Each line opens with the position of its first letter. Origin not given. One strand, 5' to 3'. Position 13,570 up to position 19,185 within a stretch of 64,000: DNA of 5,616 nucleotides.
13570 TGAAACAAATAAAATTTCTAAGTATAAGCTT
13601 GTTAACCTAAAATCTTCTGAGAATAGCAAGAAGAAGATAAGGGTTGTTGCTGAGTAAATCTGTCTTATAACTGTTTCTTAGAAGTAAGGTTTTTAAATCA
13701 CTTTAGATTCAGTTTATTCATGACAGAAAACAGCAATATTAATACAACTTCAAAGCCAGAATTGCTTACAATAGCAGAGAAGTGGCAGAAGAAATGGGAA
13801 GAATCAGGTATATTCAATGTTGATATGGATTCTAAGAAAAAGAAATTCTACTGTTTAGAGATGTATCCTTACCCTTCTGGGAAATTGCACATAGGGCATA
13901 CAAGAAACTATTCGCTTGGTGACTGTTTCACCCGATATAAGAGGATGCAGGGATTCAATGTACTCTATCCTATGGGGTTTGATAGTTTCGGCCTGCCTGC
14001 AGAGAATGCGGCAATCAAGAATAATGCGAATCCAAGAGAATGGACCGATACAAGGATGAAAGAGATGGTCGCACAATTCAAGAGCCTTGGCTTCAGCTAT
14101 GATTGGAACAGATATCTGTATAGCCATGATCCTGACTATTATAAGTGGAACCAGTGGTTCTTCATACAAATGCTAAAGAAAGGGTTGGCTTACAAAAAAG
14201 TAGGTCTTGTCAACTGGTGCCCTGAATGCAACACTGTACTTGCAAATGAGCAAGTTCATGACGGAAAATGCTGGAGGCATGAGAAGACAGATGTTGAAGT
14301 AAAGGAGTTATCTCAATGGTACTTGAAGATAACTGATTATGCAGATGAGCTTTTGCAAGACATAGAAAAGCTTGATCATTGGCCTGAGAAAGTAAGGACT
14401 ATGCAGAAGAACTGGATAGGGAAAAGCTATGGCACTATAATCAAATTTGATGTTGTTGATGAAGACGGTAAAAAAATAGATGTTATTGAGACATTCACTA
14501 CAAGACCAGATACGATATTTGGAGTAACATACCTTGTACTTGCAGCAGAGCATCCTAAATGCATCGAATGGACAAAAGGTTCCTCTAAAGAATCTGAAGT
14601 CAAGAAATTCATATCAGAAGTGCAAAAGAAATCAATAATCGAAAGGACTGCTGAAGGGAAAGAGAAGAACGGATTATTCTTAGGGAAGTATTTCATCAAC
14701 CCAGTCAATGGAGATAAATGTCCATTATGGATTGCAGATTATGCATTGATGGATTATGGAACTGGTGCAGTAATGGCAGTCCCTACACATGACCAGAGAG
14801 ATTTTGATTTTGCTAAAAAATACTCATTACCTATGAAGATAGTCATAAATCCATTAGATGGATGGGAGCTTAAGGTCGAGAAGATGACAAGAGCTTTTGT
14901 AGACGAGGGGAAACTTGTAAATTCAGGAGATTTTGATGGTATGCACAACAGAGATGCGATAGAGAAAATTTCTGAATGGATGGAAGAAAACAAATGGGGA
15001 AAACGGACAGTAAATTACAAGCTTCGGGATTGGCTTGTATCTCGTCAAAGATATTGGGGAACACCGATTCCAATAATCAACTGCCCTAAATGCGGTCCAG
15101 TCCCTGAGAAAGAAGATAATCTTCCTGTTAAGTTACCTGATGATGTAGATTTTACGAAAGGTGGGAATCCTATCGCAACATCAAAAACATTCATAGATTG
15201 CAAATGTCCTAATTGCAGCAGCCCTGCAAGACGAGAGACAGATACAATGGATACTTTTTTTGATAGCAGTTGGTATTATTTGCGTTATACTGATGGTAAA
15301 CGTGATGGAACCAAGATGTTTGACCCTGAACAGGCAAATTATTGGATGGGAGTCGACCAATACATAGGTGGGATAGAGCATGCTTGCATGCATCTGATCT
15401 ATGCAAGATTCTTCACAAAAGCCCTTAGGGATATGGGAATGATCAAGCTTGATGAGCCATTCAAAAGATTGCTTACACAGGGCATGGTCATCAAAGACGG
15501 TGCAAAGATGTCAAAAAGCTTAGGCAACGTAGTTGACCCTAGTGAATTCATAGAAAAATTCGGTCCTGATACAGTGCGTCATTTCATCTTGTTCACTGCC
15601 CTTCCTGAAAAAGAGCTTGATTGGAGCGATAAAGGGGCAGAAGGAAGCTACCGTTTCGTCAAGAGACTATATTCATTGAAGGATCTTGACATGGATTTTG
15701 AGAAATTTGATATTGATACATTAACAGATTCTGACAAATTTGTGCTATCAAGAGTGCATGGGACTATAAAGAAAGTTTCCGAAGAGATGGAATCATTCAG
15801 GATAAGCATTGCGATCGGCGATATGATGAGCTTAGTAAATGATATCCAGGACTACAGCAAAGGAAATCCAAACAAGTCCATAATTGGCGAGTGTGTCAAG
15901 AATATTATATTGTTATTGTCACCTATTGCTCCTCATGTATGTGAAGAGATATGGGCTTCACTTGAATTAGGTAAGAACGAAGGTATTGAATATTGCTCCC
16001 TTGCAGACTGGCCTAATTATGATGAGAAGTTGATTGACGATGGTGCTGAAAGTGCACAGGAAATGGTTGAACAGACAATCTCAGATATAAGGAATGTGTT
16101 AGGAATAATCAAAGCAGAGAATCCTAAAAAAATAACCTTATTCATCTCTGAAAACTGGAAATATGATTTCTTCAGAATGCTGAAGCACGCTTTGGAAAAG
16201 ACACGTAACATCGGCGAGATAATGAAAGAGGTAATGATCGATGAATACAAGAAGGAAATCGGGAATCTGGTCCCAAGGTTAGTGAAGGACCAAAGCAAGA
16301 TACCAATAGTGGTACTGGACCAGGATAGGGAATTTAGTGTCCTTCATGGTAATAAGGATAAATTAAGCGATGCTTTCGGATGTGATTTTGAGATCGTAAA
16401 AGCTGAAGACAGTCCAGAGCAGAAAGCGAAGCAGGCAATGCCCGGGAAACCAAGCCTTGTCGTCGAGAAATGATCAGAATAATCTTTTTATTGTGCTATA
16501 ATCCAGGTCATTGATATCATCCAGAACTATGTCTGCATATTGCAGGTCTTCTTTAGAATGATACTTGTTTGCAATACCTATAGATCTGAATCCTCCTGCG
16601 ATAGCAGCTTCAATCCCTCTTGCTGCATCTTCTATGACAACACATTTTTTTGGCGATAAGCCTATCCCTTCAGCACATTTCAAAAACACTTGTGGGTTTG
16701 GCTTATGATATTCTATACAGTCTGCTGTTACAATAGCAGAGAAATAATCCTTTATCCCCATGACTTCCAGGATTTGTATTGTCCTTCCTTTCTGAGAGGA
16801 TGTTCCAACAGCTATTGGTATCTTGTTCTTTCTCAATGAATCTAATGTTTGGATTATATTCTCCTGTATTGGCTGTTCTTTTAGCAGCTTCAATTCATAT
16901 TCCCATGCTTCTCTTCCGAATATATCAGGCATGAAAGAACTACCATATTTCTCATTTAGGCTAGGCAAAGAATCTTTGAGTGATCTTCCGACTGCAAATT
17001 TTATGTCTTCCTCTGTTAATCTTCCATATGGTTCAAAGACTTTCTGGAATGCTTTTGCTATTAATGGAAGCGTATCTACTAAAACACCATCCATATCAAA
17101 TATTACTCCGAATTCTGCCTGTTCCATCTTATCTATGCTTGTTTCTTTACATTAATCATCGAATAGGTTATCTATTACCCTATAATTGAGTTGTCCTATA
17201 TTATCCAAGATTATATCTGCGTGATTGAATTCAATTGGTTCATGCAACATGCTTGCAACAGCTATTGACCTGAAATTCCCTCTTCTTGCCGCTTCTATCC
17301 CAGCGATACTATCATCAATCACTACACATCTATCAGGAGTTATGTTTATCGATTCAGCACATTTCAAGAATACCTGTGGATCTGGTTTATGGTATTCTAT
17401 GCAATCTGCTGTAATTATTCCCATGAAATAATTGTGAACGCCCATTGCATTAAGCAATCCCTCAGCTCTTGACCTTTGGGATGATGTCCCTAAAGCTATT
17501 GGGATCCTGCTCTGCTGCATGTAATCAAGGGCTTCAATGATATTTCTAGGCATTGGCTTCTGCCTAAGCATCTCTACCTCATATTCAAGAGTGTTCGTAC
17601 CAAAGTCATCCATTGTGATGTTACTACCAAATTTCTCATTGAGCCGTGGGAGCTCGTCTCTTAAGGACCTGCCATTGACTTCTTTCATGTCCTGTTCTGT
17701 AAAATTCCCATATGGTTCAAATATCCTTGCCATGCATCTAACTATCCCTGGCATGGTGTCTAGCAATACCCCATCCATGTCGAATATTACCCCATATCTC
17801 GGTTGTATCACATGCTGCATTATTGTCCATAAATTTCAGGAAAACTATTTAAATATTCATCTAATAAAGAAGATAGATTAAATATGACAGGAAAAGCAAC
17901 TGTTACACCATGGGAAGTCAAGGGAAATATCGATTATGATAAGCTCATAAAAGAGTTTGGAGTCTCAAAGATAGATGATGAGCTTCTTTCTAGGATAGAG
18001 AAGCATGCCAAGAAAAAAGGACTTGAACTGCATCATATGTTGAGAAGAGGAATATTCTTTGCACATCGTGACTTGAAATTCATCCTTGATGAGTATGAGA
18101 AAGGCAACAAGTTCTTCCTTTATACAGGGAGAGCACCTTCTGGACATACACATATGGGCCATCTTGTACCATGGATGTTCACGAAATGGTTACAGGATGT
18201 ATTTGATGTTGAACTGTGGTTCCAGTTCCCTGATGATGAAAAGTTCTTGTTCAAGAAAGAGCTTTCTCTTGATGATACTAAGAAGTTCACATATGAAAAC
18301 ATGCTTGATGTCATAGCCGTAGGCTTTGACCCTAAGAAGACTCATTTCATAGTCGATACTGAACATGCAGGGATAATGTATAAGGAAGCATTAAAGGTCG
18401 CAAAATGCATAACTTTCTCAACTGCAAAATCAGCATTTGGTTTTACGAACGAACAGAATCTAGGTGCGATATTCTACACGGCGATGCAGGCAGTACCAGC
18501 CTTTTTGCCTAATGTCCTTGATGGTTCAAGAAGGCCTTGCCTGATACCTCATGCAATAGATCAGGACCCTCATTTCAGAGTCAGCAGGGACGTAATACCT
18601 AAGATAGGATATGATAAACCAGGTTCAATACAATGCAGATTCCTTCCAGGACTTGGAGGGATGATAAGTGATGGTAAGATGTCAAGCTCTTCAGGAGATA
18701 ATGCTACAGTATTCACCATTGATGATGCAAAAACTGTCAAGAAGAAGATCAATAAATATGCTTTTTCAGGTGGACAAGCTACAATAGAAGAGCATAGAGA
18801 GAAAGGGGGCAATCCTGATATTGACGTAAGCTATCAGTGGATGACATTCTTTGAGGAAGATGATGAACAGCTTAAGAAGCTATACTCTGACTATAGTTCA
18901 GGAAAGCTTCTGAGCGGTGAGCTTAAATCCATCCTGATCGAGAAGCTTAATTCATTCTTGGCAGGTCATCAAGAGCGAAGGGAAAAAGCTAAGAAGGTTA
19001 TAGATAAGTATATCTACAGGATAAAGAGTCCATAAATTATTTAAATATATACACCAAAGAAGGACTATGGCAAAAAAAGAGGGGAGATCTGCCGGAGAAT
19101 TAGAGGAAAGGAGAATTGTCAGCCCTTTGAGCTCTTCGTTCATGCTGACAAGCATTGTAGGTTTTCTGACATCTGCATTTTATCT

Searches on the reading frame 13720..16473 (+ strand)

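Call 85: search_protein_families(library=pfam, proteins=[window:13720-16473:+], max_evalue=0.00001)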
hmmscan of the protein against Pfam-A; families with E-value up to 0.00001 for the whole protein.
window:13720-16473:+ (917 aa): 5 families
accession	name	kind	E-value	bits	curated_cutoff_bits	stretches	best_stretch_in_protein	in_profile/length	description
PF13603.12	tRNA-synt_1_2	-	3.6e-67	225.9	25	1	230-422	1-185/185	Leucyl-tRNA synthetase, editing domain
PF00133.28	tRNA-synt_1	-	1.7e-56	192.2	22.7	2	21-234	1-226/414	tRNA synthetases class I (I, L, M and V)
PF09334.17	tRNA-synt_1g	-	2.6e-36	125.6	20.1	2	49-184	7-139/391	tRNA synthetases class I (M)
PF08264.19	Anticodon_1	-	1.6e-22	80.4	25.1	1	672-801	1-143/148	Anticodon-binding domain of tRNA ligase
PF01406.26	tRNA-synt_1e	-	6e-11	42.7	27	0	581-637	238-293/301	tRNA synthetases class I (C) catalytic domain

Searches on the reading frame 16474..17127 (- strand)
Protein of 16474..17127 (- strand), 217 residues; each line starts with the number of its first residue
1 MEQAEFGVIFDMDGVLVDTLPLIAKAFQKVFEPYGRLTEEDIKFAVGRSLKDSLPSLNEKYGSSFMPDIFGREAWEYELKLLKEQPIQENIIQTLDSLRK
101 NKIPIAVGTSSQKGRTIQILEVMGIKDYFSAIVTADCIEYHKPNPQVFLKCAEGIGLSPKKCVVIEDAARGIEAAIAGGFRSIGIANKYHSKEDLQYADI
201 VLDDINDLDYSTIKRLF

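Call 85: search_protein_families(library=pfam, proteins=[window:16474-17127:-], max_evalue=0.00001)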
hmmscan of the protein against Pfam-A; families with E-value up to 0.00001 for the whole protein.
window:16474-17127:- (217 aa): 3 families
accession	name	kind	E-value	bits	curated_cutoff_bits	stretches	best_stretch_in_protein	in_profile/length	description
PF13419.12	HAD_2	-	1.7e-36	126.4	23.8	1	8-184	1-177/178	Haloacid dehalogenase-like hydrolase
PF00702.32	Hydrolase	-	2.6e-24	87.1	26.4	1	8-179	4-191/191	haloacid dehalogenase-like hydrolase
PF13242.12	Hydrolase_like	-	5.8e-08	33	22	1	141-208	3-75/75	HAD-hyrolase-like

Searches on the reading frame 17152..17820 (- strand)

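Call 85: search_protein_families(library=pfam, proteins=[window:17152-17820:-], max_evalue=0.00001)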
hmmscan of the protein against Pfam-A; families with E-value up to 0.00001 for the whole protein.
window:17152-17820:- (222 aa): 3 families
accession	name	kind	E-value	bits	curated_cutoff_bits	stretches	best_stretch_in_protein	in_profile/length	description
PF13419.12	HAD_2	-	3.2e-31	109.2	23.8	1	11-188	1-178/178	Haloacid dehalogenase-like hydrolase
PF00702.32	Hydrolase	-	5.6e-24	86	26.4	1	11-180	4-189/191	haloacid dehalogenase-like hydrolase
PF13242.12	Hydrolase_like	-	3.2e-06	27.4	22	1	144-207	3-71/75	HAD-hyrolase-like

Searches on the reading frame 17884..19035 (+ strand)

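Call 85: search_protein_families(library=pfam, proteins=[window:17884-19035:+], max_evalue=0.00001)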
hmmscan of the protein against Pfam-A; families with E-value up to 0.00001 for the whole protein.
window:17884-19035:+ (383 aa): 1 family
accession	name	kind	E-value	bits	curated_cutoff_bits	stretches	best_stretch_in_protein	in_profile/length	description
PF00579.31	tRNA-synt_1b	-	1.7e-22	80.5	21.1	1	74-359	3-291/292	tRNA synthetases class I (W and Y)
